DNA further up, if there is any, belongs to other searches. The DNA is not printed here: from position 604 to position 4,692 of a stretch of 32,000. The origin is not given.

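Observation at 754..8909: Same-strand cluster pairing two unusual membrane lipid-enzyme fusions with a LuxR-type regulator and a PEP-CTERM surface protein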

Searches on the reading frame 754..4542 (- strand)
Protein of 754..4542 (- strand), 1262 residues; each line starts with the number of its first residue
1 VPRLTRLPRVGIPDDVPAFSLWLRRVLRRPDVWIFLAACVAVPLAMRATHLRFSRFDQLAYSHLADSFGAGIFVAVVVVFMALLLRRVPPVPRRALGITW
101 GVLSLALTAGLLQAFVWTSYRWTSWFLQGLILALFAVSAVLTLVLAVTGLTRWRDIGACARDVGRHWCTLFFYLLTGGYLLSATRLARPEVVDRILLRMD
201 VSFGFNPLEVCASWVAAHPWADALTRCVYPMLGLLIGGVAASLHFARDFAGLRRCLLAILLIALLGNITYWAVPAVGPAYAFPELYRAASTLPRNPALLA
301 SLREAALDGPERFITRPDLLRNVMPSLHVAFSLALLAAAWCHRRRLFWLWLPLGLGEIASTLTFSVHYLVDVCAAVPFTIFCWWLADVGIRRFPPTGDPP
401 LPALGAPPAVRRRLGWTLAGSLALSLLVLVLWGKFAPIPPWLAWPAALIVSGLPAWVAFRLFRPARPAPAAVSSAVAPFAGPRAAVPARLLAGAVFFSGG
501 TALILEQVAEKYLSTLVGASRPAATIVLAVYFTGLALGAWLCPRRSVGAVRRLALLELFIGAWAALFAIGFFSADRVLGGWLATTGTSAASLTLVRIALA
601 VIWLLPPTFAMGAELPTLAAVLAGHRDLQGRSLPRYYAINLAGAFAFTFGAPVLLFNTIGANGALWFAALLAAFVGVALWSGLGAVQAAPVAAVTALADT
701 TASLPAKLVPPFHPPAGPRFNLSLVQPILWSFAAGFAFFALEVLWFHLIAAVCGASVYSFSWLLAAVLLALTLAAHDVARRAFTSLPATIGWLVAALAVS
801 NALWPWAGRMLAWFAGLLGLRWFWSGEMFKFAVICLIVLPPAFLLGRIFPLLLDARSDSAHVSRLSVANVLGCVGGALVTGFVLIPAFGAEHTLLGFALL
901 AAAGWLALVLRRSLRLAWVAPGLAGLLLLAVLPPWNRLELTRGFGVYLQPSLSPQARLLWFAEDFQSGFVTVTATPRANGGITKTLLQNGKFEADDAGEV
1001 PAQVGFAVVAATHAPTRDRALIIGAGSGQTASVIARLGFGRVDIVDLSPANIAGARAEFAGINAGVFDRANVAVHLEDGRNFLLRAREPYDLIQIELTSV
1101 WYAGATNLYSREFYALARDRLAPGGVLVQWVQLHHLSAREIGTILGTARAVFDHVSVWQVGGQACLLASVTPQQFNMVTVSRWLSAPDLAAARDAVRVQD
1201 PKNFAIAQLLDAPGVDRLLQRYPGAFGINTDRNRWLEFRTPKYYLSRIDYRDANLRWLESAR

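Call 7: search_protein_families(library=pfam, proteins=[window:754-4542:-], max_evalue=0.1)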
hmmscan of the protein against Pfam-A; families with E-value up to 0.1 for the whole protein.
window:754-4542:- (1262 aa): 5 families
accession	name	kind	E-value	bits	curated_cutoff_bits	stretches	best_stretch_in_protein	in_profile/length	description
PF14378.12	PAP2_3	-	7.5e-21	75.2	27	1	196-385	3-190/190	PAP2 superfamily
PF01564.23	Spermine_synth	-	2.2e-12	47.3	22.9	1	1011-1157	13-158/186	Spermine/spermidine synthase domain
PF08242.18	Methyltransf_12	-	9.3e-05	23.5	30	1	1021-1127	1-98/98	Methyltransferase domain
PF13649.12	Methyltransf_25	-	0.00031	21.8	27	1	1021-1102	2-76/97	Methyltransferase domain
PF08241.18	Methyltransf_11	-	0.056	14.5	21.2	0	1023-1072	3-44/95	Methyltransferase domain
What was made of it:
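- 754..4542 (-): Tri-domain membrane enzyme PAP2_3::MFS-like::SpdSyn-like (1262 aa). The PAP2_3 core is at about 3388-3957, the MFS-like 12-13 TM region at about 1753-3084, and the SpdSyn-like domain at about 763-1737. Pfam PAP2_3 7.5e-21 and Spermine_synth 2.2e-12 (call 7).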

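Call 8: search_protein_families(library=ncbifam, proteins=[window:754-4542:-], max_evalue=0.1)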
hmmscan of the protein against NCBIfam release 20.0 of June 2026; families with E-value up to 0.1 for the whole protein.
window:754-4542:- (1262 aa): 8 families
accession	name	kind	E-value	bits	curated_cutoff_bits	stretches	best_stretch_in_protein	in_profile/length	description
NF002956.0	PRK03612.1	equivalog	1.9e-21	76.1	472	2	733-1128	28-414/522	polyamine aminopropyltransferase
NF037959.1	MFS_SpdSyn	subfamily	9.8e-18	64.1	40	3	1018-1159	277-413/480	fused MFS/spermidine synthase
NF002010.0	PRK00811.1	equivalog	1.4e-16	60.6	260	1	1009-1159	71-221/287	polyamine aminopropyltransferase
TIGR00417.1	speE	equivalog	1.8e-11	43.8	249.55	1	1012-1158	68-213/271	spermidine synthase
NF002435.0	PRK01581.1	equivalog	3.2e-07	29.8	537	1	1018-1128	152-265/374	polyamine aminopropyltransferase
NF052609.1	PhinosDhcerSyn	equivalog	2.3e-05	23.9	480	1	242-390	136-287/305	phosphoinositol dihydroceramide synthase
NF001453.0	PRK00312.1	equivalog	0.00086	18.9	188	1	1011-1096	75-153/217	protein-L-isoaspartate(D-aspartate) O-methyltransferase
NF001790.0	PRK00517.3-3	equivalog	0.049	13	269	1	1014-1113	120-215/262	50S ribosomal protein L11 methyltransferase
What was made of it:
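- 754..4542 (-): NF037959 scores 64 bits against a cut-off of 40 (call 8).
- Closest known: Fused MFS/spermidine synthase family. Same: The C-terminal 800 residues pass the subfamily cut-off (call 8).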

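Call 21: find_homologous_proteins(query=window:754-4542:-)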
Query window:754-4542:- (1262 aa): 106 proteins with E <= 0.001 among 8000 candidates.
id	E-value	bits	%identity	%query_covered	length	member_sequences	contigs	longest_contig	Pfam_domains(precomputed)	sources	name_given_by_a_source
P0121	0.0e+0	2647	96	100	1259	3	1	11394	PF14378.13,PF01564.24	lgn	-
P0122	0.0e+0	1770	67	98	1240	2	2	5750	PF01569.28,PF14378.13,PF01564.24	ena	-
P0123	0.0e+0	1588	63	98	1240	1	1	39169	PF01569.28,PF14378.13,PF01564.24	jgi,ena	-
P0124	0.0e+0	1394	57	98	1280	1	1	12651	PF01569.28,PF14378.13,PF01564.24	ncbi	-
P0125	0.0e+0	1391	57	98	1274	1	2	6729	PF14378.13,PF01564.24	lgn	-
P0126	0.0e+0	1358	55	98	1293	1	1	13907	PF01569.28,PF14378.13,PF01564.24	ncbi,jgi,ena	jgi:spermidine synthase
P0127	0.0e+0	1345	64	82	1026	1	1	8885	PF14378.13,PF01564.24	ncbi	-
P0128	0.0e+0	1312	55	98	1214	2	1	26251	PF01569.28,PF14378.13,PF01564.24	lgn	-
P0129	0.0e+0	1306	55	98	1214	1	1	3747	PF01569.28,PF14378.13,PF01564.24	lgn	-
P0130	0.0e+0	1305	54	98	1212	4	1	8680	PF01569.28,PF14378.13,PF01564.24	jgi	-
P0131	0.0e+0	1299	55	98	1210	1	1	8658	PF01569.28,PF14378.13,PF01564.24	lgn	-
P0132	0.0e+0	1292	55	98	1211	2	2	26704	PF01569.28,PF14378.13,PF01564.24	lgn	-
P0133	0.0e+0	1288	54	100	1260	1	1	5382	PF14378.13,PF01564.24,PF08242.19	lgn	-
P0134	0.0e+0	1288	52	98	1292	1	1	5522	PF14378.13,PF01564.24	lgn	-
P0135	0.0e+0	1270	55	98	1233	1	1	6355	PF14378.13,PF01564.24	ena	-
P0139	0.0e+0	1254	54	98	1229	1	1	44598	PF01569.28,PF14378.13,PF01564.24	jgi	jgi:spermidine synthase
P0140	0.0e+0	1238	54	95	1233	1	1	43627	PF13649.13,PF14378.13,PF01564.24,PF08242.19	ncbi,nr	ncbi:MAG: fused MFS/spermidine synthase [Opitutae bacterium]|nr:fused MFS/spermidine synthase [Opitu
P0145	0.0e+0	1063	49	98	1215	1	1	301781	PF13649.13,PF01569.28,PF14378.13,PF01564.24,PF08242.19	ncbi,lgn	-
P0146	4.0e-85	305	34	60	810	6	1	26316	PF01564.24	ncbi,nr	ncbi:MAG TPA: fused MFS/spermidine synthase [Polyangiaceae bacterium]|nr:fused MFS/spermidine syntha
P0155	5.4e-79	285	36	60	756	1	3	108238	PF01564.24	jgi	jgi:spermidine synthase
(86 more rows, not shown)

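Call 24: find_encoding_contigs(protein=P0123, flank=10000, max_places=2)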
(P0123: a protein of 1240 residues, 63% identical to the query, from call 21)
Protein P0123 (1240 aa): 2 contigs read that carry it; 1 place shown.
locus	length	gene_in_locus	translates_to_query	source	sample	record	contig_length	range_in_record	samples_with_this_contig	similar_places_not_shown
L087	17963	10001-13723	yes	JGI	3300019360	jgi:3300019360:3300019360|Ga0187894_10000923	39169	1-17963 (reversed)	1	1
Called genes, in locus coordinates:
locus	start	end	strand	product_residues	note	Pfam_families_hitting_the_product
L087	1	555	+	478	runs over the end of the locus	PF00224:PK, PF02887:PK_C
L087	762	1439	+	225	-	PF01569:PAP2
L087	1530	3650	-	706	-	PF07715:Plug, PF00593:TonB_dep_Rec_b-barrel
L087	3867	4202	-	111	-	-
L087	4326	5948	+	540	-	PF02492:cobW, PF07683:CobW_C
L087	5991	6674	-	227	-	PF00072:Response_reg, PF04545:Sigma70_r4 (faint), PF08281:Sigma70_r4_2, PF00196:GerE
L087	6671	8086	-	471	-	PF00512:HisKA, PF02518:HATPase_c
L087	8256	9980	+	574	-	PF12951:PATR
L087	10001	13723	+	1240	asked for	PF14378:PAP2_3, PF01569:PAP2 (weak), PF01564:Spermine_synth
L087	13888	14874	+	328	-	PF06580:His_kinase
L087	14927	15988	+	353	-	PF23414:Beta-prop_EML_2, PF24807:WD40_CDC20-Fz, PF24814:WD40_Prp19, PF25173:Beta-prop_WDR3_1st, PF23381:Beta-prop_IFT122_1st, PF25175:Beta-prop_WDR5, PF00400:WD40, PF25174:Beta-prop_THOC3, +32 more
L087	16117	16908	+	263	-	PF20240:DUF6597, PF00165:HTH_AraC (faint), PF12833:HTH_18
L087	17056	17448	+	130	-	PF00903:Glyoxalase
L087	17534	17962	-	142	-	?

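Call 25: find_encoding_contigs(protein=P0145, flank=10000, max_places=2)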
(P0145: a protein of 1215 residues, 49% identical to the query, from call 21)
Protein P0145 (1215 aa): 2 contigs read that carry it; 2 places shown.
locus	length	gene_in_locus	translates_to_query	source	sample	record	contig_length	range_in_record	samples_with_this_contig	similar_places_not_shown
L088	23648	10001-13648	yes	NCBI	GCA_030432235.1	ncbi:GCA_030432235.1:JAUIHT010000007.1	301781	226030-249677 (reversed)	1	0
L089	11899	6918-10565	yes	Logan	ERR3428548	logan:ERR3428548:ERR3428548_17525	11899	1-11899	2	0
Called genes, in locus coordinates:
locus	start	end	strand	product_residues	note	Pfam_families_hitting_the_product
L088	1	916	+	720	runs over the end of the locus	PF14871:GHL6, PF08532:Glyco_hydro_42M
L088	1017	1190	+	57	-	-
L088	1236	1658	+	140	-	-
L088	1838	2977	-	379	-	PF00589:Phage_integrase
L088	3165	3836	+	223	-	PF00072:Response_reg, PF00486:Trans_reg_C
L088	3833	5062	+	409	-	PF00512:HisKA, PF02518:HATPase_c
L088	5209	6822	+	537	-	PF00884:Sulfatase, PF16347:SGSH_C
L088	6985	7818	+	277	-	-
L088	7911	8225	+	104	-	PF04977:DivIC (weak)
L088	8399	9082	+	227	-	PF01590:GAF (weak), PF13185:GAF_2 (faint), PF00196:GerE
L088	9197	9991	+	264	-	-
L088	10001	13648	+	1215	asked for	PF14378:PAP2_3, PF01569:PAP2 (weak), PF01564:Spermine_synth, PF08242:Methyltransf_12 (faint), PF13649:Methyltransf_25 (weak)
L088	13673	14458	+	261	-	-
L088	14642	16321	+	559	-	-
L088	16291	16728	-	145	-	PF13240:Zn_Ribbon_1 (weak), PF24463:DUF7577 (weak)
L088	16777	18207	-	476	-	PF01704:UDPGP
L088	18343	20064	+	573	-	PF02366:PMT, PF13231:PMT_2, PF18583:Arnt_C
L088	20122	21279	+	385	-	PF01041:DegT_DnrJ_EryC1, PF00155:Aminotran_1_2, PF01212:Beta_elim_lyase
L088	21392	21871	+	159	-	PF19894:DUF6367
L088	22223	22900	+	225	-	-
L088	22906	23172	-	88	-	PF15738:YafQ_toxin, PF05016:ParE_toxin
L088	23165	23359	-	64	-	-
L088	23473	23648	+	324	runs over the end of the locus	PF00535:Glycos_transf_2, PF13641:Glyco_tranf_2_3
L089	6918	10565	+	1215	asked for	PF14378:PAP2_3, PF01569:PAP2 (weak), PF01564:Spermine_synth, PF08242:Methyltransf_12 (faint), PF13649:Methyltransf_25 (weak)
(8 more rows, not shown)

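Call 26: find_encoding_contigs(protein=P0139, flank=10000, max_places=2)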
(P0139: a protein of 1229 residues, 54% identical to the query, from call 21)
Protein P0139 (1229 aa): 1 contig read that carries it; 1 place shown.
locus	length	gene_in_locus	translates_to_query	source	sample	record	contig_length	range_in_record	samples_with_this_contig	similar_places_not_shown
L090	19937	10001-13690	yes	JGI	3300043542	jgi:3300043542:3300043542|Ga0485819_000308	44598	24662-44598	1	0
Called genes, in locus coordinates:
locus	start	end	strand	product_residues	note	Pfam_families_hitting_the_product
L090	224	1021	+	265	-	PF00753:Lactamase_B, PF23023:Anti-Pycsar_Apyc1, PF12706:Lactamase_B_2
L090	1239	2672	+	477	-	PF00224:PK, PF02887:PK_C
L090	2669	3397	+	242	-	PF22778:VCPO_2nd (faint), PF01569:PAP2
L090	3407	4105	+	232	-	PF01569:PAP2, PF22778:VCPO_2nd (faint)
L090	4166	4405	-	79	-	PF07866:DUF1653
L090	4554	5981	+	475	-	PF02492:cobW, PF07683:CobW_C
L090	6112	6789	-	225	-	PF00072:Response_reg, PF00196:GerE, PF04545:Sigma70_r4 (faint), PF08281:Sigma70_r4_2 (weak)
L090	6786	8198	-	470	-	PF00512:HisKA, PF02518:HATPase_c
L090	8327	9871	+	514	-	PF12951:PATR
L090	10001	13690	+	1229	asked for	PF14378:PAP2_3, PF01569:PAP2, PF01564:Spermine_synth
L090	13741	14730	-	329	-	PF02517:Rce1-like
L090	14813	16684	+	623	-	PF07696:7TMR-DISMED2 (weak), PF07695:7TMR-DISM_7TM, PF06580:His_kinase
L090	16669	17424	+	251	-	PF00072:Response_reg, PF04397:LytTR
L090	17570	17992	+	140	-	PF00072:Response_reg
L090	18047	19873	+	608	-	PF12951:PATR (weak), PF07589:PEP_exosort_dom (weak)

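Call 29: find_related_loci(query=A2, collection=metagenome_contigs, flank=10000)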
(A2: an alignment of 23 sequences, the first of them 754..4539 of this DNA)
Query A2 (1261 aa) in metagenome_contigs; peptide patterns used: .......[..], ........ (x = any residue, [..] = any of these).
252 stretches matched a pattern; 57 encode a relative of the query (tblastn E <= 1e-3); 56 distinct loci.
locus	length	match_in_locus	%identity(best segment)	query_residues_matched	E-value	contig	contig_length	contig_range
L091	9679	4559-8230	67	17-1259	0e+0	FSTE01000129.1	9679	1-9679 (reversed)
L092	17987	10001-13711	63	3-1257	0e+0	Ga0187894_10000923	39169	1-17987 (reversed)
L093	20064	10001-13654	52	24-1260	0e+0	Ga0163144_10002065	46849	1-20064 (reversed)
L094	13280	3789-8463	57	22-1259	0e+0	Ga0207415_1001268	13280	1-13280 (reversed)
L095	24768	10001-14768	55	22-1260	0e+0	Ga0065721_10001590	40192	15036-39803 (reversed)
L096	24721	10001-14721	57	60-1259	0e+0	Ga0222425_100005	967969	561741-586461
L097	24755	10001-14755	57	23-1261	0e+0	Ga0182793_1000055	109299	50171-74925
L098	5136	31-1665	61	727-1261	0e+0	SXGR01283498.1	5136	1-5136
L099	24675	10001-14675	57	22-1259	0e+0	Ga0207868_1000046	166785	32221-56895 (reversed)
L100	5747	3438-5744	38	497-1259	1e-122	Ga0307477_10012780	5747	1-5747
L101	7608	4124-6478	38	482-1260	5e-120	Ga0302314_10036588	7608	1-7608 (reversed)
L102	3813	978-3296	36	497-1259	2e-120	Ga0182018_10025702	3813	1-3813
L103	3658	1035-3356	36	497-1259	8e-118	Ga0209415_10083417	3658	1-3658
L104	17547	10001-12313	37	497-1259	2e-114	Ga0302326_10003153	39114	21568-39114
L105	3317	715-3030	36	497-1259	3e-117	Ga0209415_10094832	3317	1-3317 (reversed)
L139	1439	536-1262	52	1017-1259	4e-51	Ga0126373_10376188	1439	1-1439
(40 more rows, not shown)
